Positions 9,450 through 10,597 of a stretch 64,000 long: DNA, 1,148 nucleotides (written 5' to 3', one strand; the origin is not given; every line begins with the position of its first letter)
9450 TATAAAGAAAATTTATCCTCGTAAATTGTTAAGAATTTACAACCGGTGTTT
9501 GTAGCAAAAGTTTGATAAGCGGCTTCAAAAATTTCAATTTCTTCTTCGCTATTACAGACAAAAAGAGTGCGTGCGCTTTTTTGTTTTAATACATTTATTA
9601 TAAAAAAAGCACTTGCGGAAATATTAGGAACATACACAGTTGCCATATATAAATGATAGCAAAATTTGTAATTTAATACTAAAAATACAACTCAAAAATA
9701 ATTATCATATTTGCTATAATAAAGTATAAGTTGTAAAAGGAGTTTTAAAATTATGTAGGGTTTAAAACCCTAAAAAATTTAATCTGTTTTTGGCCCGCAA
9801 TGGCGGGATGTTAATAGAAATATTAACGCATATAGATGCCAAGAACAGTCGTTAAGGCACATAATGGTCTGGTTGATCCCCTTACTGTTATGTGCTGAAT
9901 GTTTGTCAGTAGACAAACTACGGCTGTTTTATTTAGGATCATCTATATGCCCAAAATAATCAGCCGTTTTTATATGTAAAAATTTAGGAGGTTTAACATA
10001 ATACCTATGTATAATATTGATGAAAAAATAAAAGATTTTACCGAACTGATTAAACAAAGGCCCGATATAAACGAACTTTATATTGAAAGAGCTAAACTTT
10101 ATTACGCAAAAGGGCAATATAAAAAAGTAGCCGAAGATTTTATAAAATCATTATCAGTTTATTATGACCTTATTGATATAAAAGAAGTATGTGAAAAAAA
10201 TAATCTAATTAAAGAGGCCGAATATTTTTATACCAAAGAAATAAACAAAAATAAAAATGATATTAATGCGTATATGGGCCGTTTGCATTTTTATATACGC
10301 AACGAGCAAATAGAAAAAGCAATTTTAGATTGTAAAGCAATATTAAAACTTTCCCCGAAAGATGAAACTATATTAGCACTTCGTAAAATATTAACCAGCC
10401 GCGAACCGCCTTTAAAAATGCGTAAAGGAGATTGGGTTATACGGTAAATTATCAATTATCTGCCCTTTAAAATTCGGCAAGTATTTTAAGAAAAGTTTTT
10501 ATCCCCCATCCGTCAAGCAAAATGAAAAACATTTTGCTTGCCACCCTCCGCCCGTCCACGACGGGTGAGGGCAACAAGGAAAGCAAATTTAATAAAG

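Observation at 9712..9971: Riboswitch-like structured leader, copy A (upstream of a TPR-protein gene)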

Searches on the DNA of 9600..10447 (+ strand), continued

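Call 61: search_with_rna_model(model_id=R1, sources=[window, L001, L002, L003, L005, L063, L064, L065, L066, L067, L068, L069, L070, L071, L072, L073, L074, L075, L076, L077, L078, L079, L080, L081, L082, L083, L084, L085, L086, L087, L088, L089, L090, L091, L092, L093, L094, L095, L096, L097, L098, L099, L100, L101, L102, L103, L104, L105, L106, L107, L108, L109, L110, L111, L112, L113, L114, L115, L116, L117, L118, L119, L120, L121, L122, L123, L124, L125, L006, L007, L008, L009, L010, L011, L012, L013, L014, L015, L016, L017, L018, L019, L020, L021, L022, L023, L024, L025, L026, L027, L028, L029, L030, L031, L032, L033, L034, L035, L036, L037], max_evalue=1e-20, make_alignment=true)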
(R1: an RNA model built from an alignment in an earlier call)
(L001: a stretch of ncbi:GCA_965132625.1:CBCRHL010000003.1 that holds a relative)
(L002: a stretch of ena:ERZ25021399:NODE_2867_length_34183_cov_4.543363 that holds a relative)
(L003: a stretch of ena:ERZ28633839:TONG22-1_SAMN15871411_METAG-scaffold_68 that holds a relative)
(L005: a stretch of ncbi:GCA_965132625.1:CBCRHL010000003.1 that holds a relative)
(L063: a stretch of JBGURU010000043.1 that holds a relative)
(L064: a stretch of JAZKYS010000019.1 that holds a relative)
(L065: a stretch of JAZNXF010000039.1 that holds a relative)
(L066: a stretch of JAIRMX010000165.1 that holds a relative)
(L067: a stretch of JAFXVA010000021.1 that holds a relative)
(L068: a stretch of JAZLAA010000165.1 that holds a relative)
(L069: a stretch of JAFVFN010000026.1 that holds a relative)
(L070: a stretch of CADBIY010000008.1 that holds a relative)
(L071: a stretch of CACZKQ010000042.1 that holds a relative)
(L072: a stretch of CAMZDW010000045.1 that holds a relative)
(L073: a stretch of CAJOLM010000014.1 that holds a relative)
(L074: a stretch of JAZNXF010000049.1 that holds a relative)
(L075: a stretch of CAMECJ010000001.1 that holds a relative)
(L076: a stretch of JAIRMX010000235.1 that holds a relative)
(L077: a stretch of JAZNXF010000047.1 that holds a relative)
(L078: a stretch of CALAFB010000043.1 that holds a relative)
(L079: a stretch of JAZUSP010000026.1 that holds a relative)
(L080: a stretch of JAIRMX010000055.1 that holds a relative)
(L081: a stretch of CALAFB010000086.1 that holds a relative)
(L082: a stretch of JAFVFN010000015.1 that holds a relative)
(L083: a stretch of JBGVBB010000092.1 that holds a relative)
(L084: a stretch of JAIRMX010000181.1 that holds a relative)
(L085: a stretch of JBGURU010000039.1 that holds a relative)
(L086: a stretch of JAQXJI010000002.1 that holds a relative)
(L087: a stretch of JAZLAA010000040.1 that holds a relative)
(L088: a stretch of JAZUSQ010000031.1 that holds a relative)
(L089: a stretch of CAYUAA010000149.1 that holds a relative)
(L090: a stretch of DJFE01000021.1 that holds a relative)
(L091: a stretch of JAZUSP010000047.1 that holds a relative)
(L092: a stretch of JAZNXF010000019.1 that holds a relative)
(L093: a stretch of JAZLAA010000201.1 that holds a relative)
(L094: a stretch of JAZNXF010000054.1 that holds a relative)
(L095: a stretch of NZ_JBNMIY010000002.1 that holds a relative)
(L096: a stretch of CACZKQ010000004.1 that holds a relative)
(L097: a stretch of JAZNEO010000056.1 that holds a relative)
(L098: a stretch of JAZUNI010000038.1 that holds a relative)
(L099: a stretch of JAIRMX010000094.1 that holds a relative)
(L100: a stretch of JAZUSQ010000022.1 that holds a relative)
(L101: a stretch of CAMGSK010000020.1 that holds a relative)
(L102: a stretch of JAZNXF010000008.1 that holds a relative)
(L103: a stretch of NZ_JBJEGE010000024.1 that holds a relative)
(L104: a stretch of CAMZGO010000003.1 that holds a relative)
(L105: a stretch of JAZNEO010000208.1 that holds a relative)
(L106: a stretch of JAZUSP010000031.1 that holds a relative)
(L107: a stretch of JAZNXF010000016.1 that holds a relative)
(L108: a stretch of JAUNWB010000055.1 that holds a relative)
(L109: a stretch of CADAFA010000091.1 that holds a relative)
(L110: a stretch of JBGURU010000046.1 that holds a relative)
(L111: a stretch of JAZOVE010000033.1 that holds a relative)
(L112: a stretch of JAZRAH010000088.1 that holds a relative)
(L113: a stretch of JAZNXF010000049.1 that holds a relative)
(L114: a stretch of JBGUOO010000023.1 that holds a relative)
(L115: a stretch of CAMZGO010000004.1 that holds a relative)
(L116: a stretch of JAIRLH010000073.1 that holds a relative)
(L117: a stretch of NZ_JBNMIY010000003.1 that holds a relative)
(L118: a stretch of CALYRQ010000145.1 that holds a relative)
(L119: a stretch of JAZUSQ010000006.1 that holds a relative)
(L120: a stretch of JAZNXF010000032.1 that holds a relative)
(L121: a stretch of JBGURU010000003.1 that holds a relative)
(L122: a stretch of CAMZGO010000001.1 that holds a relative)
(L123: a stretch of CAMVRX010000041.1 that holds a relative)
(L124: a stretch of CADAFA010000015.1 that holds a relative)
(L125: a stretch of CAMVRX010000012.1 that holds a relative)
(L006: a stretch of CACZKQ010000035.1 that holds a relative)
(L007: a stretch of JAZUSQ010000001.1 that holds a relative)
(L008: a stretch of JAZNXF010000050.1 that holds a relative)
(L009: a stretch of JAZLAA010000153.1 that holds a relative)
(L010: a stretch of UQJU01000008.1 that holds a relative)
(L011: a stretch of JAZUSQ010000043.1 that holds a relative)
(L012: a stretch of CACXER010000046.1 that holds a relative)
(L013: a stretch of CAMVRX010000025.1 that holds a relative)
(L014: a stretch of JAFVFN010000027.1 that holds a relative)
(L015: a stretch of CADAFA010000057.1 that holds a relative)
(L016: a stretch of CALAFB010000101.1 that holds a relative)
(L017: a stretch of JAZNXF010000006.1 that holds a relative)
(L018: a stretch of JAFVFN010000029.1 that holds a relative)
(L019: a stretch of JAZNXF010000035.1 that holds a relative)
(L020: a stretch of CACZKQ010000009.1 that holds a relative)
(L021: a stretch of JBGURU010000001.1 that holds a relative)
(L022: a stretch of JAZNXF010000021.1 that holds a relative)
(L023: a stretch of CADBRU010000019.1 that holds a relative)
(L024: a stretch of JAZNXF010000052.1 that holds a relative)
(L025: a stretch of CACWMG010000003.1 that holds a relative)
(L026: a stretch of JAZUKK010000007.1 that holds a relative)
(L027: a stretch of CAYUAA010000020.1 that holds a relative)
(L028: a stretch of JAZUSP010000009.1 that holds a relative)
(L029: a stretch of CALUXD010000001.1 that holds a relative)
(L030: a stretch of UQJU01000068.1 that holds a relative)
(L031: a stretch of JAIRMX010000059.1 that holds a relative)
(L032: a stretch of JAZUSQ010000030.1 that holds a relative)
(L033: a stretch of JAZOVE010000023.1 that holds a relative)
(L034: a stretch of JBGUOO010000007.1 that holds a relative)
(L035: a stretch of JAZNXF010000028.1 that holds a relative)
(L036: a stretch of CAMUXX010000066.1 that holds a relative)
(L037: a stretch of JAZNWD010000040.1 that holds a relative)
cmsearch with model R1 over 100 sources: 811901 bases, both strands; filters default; matches with E-value up to 1e-20: 128.
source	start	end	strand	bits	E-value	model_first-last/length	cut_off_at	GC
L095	7460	7684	-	196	5.6e-49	1-221/221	no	0.44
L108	4936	5160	+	192.6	4.4e-48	1-221/221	no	0.49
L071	7711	7936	-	191.6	8.3e-48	1-221/221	no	0.47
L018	7085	7298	-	190.8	1.4e-47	1-221/221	no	0.37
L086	6343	6569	+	190.1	2e-47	1-221/221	no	0.44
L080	2541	2767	+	189.8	2.5e-47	1-221/221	no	0.41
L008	4954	5178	+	188.3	6.1e-47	1-221/221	no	0.43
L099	2419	2647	-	186.8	1.5e-46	1-221/221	no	0.4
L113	2955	3171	+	183.8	9.2e-46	1-221/221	no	0.37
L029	1942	2170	-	183.1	1.4e-45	1-221/221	no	0.43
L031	1990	2218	-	181.9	3e-45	1-221/221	no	0.41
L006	89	308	+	180.5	7.1e-45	1-221/221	no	0.41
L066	2196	2424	-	180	9.6e-45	1-221/221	no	0.41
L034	1526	1741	-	179.2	1.6e-44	1-221/221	no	0.41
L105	1212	1436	-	178.9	1.8e-44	1-221/221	no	0.46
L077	6682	6895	-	178.1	3e-44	1-221/221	no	0.43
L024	210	424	-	177.2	5.1e-44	1-221/221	no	0.39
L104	927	1144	-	176.6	7.3e-44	1-221/221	no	0.37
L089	720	939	-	175.3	1.7e-43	1-221/221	no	0.44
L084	2409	2635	-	175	2e-43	1-221/221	no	0.41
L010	2914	3137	+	173.4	5.1e-43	1-221/221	no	0.47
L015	4596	4814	-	172.7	7.8e-43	1-221/221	no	0.36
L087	343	567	+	172.7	8e-43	1-221/221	no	0.42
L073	92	310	-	172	1.3e-42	1-221/221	no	0.5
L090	4707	4937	-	170.9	2.5e-42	1-221/221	no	0.44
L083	844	1056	-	169.6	5.2e-42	1-221/221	no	0.37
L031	3199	3424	-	168.9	8e-42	1-221/221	no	0.43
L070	6092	6306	+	168.6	9.9e-42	1-221/221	no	0.39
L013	4168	4385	+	168.2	1.2e-41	1-221/221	no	0.38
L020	7253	7483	+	167.1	2.4e-41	1-221/221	no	0.4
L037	4726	4931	-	166.9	2.8e-41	1-221/221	no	0.43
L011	2545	2758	-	166.3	3.9e-41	1-221/221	no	0.41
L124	3116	3328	-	165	8.9e-41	1-221/221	no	0.42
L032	2727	2945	+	164.9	9.1e-41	1-221/221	no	0.4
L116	59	285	+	164.3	1.3e-40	1-221/221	no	0.42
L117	6624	6845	+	164.2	1.4e-40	1-221/221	no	0.47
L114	7489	7708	-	164.1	1.5e-40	1-221/221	no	0.42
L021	166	388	+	163.9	1.6e-40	1-221/221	no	0.31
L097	4037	4251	+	163.2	2.5e-40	1-221/221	no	0.31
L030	2547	2778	-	163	2.9e-40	1-221/221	no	0.46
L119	2300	2521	-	162.7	3.5e-40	1-221/221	no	0.38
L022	1362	1581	+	162.6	3.7e-40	1-221/221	no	0.42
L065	4079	4292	-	162.5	4e-40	1-221/221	no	0.41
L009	91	306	-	162.2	4.7e-40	1-221/221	no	0.45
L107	3849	4072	+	162.1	5.2e-40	1-221/221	no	0.45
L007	5572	5788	+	162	5.5e-40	1-221/221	no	0.48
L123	2369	2590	-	161.9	5.6e-40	1-221/221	no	0.44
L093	5726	5952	+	160.9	1.1e-39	1-221/221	no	0.42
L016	4833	5053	+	160.7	1.2e-39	1-221/221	no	0.34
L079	3526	3737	-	160.4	1.4e-39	1-221/221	no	0.41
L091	3843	4059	-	159.8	2.1e-39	1-221/221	no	0.43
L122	2169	2376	-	159.7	2.2e-39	1-221/221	no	0.35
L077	332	549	-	158.8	3.7e-39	1-221/221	no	0.38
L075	1806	2020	+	158.8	3.8e-39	1-221/221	no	0.44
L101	879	1097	-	158.6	4.2e-39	1-221/221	no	0.52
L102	7363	7585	+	157.6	7.7e-39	1-221/221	no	0.45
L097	1833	2057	-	157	1.2e-38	1-221/221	no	0.36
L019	7748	7972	-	156.6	1.4e-38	1-221/221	no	0.38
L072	357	583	-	156.5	1.5e-38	1-221/221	no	0.43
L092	7578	7791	-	156.1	1.9e-38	1-221/221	no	0.38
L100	4105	4329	+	155.3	3.2e-38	1-221/221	no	0.43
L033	7504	7707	-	155.2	3.4e-38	1-221/221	no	0.35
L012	2404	2619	-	154.9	4e-38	1-221/221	no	0.39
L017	4953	5164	+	152.7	1.5e-37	1-221/221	no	0.43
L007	1547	1766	-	152.7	1.6e-37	1-221/221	no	0.44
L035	4269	4484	-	152.4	1.9e-37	1-221/221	no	0.41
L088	1281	1506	-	152.4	1.9e-37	1-221/221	no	0.38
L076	3071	3297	-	152.2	2.1e-37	1-221/221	no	0.43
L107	213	431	-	151.6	3e-37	1-221/221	no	0.45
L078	7721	7939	+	151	4.4e-37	1-221/221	no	0.42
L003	9767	9980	+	150.7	5.1e-37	1-221/221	no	0.3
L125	2077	2293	+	150.5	5.7e-37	1-221/221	no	0.42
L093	166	384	+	150.5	5.8e-37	1-221/221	no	0.46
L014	1060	1282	+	150.2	6.9e-37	1-221/221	no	0.38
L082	983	1195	+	150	8e-37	1-221/221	no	0.39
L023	2940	3160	+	149.7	9.8e-37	1-221/221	no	0.43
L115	7170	7371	-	149.4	1.2e-36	1-221/221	no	0.36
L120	6116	6336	+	149.1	1.4e-36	1-221/221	no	0.4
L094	190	409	-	149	1.4e-36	1-221/221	no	0.35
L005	5976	6182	+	148.5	2e-36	1-221/221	no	0.34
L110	3898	4106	+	147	5e-36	1-221/221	no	0.3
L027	4693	4896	-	146.7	6.1e-36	1-221/221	no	0.48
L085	4937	5147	-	146.2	8e-36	1-221/221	no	0.35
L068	192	415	+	145.9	9.8e-36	1-221/221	no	0.42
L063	6217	6435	+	145.9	9.8e-36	1-221/221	no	0.36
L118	2116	2320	-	145.3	1.4e-35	1-221/221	no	0.48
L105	4196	4412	+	145.2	1.4e-35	1-221/221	no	0.49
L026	5155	5368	-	145.2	1.5e-35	1-221/221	no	0.43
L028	6615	6829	+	145.2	1.5e-35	1-221/221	no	0.42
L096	4987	5195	+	144.3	2.5e-35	1-221/221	no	0.5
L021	6609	6824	-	142.9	6e-35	1-221/221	no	0.35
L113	407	623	+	142.5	7.7e-35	1-221/221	no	0.41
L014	6854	7079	-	140.6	2.5e-34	1-221/221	no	0.43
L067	1192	1413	-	140.2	3.1e-34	1-221/221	no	0.35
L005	3671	3880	+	140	3.5e-34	1-221/221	no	0.31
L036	3588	3795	+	139.3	5.2e-34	1-221/221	no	0.36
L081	4009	4226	-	138.3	9.7e-34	1-221/221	no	0.39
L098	252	469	+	136.3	3.3e-33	1-221/221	no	0.45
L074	3949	4163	+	135.2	6.4e-33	1-221/221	no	0.47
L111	4638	4851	-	135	7.4e-33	1-221/221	no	0.36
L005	9757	9974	+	134.8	8.5e-33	1-221/221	no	0.33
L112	3819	4040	-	134.3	1.1e-32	1-221/221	no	0.42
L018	2570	2780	-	134.3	1.1e-32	1-221/221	no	0.39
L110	1207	1423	-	132.5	3.3e-32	1-221/221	no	0.37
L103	7352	7556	-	131.9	4.7e-32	1-221/221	no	0.49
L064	4565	4770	+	130.8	9.5e-32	1-221/221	no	0.31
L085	570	776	-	130.2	1.3e-31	1-221/221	no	0.32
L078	6284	6500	+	130.2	1.4e-31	1-221/221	no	0.4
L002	9770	9976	+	129.8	1.7e-31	1-221/221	no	0.3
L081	6322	6556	+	129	2.7e-31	1-221/221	no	0.43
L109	144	364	-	126.2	1.6e-30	1-221/221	no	0.29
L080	1291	1527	+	123.6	7.4e-30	1-221/221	no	0.38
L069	1146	1361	-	122.8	1.2e-29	1-221/221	no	0.4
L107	2013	2237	+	122.1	1.9e-29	1-221/221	no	0.45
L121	2180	2397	+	121.7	2.4e-29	1-221/221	no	0.3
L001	5615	5820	+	121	3.7e-29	1-221/221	no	0.31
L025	5388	5593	-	120.8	4.2e-29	1-221/221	no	0.49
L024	4663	4871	-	120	6.7e-29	1-221/221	no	0.49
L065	7421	7622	+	116.5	5.5e-28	1-221/221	no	0.43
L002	16262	16481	-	115.3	1.1e-27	1-221/221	no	0.32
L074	7571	7778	+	112.6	5.9e-27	1-221/221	no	0.45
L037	7110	7333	-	112.5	6.3e-27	1-221/221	no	0.42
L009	4663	4864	-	107.8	1.1e-25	1-221/221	no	0.48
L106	6837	7044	+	106.2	2.9e-25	1-221/221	no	0.44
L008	16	228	-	95.9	1.6e-22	1-221/221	no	0.46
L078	95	313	+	92.2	1.4e-21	1-221/221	no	0.42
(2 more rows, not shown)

Alignment A6: 128 matches aligned to the model, 301 columns, each read 5' to 3' on its own strand. Consensus structure (alignment columns), stored with it:
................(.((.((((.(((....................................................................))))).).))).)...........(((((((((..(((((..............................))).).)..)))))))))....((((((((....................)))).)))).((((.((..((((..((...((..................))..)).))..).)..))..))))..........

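Call 78: search_rna_families(sources=[L018, L095, L008, L044, L029, L050, L031, L006, L062, L034, L105, L077, L110, L005, L003, L093, L107], threshold=gathering)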
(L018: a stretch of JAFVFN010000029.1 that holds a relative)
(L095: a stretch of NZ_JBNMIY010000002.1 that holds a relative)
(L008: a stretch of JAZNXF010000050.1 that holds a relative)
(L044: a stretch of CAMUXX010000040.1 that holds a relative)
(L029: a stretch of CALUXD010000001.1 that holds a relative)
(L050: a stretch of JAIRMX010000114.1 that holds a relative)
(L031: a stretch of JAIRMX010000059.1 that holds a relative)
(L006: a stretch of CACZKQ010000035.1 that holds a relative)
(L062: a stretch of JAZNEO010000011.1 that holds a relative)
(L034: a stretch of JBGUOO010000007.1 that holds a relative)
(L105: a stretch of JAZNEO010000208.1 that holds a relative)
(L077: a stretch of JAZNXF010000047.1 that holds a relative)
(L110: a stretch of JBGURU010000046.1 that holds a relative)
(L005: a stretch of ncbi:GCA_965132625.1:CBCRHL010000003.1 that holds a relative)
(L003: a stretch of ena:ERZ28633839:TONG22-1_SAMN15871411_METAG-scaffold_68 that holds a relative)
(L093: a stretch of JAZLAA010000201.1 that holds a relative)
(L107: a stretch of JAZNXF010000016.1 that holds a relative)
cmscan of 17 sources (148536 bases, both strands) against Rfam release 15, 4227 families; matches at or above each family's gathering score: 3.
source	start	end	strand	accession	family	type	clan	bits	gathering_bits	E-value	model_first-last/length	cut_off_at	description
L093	6698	6770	-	RF00005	tRNA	Gene; tRNA;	CL00001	61.5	29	1.6e-10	1-71/71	no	tRNA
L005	4369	4441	-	RF00005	tRNA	Gene; tRNA;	CL00001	57.5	29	2e-09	1-71/71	no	tRNA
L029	155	238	+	RF00005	tRNA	Gene; tRNA;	CL00001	52.1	29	6.2e-08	1-71/71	no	tRNA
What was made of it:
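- On Any described RNA family (Rfam 15, 4227 models): In 17 related loci carrying about 25 leaders, only tRNAs were found (call 78).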
